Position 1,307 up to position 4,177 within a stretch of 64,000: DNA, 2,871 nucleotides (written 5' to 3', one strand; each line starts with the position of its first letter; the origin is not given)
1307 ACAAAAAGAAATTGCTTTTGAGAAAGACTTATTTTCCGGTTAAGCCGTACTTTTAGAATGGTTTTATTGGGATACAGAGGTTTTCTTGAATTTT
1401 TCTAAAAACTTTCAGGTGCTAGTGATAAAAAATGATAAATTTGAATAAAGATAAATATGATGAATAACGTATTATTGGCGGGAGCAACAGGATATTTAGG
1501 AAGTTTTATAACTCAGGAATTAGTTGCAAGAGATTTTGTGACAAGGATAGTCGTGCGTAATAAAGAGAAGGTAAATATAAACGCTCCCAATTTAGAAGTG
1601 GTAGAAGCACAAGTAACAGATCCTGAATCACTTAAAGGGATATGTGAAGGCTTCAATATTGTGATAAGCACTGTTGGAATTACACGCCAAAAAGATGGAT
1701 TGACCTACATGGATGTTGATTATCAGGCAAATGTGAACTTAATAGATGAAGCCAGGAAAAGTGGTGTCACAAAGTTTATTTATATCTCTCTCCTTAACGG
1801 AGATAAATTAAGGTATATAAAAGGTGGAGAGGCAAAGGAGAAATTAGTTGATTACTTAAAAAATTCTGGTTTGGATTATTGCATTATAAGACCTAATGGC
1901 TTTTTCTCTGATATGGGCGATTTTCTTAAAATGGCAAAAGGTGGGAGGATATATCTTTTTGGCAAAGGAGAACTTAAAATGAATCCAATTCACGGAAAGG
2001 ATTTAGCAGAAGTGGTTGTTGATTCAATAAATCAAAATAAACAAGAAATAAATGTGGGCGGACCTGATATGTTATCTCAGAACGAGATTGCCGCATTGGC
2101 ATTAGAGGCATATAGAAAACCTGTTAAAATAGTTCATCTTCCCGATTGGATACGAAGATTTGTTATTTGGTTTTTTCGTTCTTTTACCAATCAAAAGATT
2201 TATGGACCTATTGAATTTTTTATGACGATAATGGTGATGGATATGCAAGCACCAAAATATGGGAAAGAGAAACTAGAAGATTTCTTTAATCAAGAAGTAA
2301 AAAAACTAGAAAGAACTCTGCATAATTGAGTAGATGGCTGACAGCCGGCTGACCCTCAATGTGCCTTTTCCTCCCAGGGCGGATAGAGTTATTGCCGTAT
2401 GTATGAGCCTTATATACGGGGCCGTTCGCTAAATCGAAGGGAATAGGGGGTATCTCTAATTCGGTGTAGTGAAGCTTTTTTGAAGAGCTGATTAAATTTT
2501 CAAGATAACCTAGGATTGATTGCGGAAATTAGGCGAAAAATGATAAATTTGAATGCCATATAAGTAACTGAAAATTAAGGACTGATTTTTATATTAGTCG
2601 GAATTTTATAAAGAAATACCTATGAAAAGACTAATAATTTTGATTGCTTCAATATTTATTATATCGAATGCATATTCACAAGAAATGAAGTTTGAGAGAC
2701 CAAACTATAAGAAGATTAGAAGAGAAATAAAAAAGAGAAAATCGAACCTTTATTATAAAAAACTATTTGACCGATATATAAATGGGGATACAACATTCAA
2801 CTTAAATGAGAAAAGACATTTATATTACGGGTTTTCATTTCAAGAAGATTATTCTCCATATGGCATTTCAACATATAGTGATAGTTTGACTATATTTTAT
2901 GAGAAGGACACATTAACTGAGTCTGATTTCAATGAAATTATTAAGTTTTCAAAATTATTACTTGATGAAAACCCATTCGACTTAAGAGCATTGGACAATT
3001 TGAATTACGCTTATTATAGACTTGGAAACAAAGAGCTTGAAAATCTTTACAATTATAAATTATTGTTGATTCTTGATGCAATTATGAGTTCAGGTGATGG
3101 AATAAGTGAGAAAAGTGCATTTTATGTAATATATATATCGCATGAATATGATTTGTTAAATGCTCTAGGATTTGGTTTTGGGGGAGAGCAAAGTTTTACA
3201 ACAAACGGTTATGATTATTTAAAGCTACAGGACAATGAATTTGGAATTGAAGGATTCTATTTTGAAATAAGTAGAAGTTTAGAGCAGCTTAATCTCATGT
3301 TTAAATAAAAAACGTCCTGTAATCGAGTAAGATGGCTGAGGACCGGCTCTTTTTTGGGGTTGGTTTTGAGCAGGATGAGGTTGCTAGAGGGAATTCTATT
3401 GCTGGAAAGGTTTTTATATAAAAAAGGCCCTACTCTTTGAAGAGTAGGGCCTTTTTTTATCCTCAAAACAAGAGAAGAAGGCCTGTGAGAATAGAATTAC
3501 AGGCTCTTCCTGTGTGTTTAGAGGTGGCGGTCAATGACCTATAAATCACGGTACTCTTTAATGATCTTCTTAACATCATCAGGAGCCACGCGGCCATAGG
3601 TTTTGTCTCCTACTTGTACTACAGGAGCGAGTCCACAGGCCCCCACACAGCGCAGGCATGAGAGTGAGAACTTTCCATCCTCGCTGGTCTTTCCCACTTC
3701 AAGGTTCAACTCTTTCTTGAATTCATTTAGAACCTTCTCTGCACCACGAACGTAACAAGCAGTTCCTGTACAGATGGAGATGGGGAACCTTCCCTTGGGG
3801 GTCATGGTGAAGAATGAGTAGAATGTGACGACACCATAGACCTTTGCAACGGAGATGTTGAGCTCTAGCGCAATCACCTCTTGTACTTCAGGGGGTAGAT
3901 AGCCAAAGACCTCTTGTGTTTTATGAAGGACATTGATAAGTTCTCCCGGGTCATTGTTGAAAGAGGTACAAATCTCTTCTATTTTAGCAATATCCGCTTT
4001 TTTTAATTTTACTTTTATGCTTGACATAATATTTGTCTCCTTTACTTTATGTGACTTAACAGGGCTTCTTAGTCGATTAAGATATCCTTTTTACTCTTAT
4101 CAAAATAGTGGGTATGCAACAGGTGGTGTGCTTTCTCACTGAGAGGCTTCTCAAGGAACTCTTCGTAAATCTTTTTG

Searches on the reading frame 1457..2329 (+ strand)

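Call 13: search_protein_families(library=ncbifam, proteins=[window:1457-2329:+])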
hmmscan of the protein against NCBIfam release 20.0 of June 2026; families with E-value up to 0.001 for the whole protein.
window:1457-2329:+ (290 aa): 11 families
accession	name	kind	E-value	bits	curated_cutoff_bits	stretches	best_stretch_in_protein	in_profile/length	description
TIGR03466.1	HpnA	hypoth_equivalog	1.3e-10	40.7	367.65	1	4-111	2-112/327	hopanoid-associated sugar epimerase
TIGR01777.1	yfcH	hypoth_equivalog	3.7e-09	36.6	207.35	1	147-236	169-257/292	TIGR01777 family oxidoreductase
TIGR03649.1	ergot_EASG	subfamily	6.3e-09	35.7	256.4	1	5-216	2-212/287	ergot alkaloid biosynthesis protein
NF041293.1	G6PDh_Azf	equivalog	2e-07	30.7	400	1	1-111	1-114/252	NAD-dependent glucose-6-phosphate dehydrogenase Azf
NF052578.1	StrlDmthSdmBMthl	equivalog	5e-07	29.8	600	1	5-112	3-113/328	sterol demethylase protein SdmB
NF042422.1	oxyalk_red_OleD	equivalog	5.4e-06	26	580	1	4-111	2-109/329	2-alkyl-3-oxoalkanoate reductase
NF042423.1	oxyalk_red_Shew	equivalog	7.3e-06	25.3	580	1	2-111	8-117/331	2-alkyl-3-oxoalkanoate reductase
TIGR01746.1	Thioester-redct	subfamily_domain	3.9e-05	23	213.35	1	4-31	1-28/371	thioester reductase domain-containing protein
NF050030.1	thlkprotThyD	equivalog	0.00026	20.3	400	0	5-74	3-77/305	thylakoid membrane protein ThyD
TIGR04180.1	EDH_00030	hypoth_equivalog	0.00034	19.8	475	1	5-111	1-120/297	NAD-dependent 4,6-dehydratase LegB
TIGR01179.1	galE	equivalog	0.00051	19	262.3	1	4-111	1-120/332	UDP-glucose 4-epimerase GalE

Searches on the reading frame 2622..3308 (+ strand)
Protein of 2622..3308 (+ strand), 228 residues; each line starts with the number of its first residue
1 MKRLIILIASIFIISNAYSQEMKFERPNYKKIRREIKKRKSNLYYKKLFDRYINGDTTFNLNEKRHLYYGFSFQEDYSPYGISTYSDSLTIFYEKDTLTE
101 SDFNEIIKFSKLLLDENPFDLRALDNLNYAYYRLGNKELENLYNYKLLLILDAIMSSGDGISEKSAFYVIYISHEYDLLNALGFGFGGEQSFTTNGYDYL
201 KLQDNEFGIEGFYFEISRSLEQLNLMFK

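Call 31: search_protein_families(library=pfam, proteins=[window:2622-3308:+], max_evalue=0.01)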
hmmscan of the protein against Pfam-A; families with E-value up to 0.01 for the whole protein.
window:2622-3308:+ (228 aa): 1 family
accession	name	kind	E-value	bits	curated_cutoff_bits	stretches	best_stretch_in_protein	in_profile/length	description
PF16266.10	DUF4919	-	1.6e-54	185.1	29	1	32-215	1-186/186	Domain of unknown function (DUF4919)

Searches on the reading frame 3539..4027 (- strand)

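Call 31: search_protein_families(library=pfam, proteins=[window:3539-4027:-], max_evalue=0.01)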
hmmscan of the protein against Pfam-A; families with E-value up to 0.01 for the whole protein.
window:3539-4027:- (162 aa): 1 family
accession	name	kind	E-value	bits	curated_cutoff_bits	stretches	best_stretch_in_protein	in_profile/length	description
PF01257.25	2Fe-2S_thioredx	-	9.5e-51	171.9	24.8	1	16-160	1-145/145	Thioredoxin-like [2Fe-2S] ferredoxin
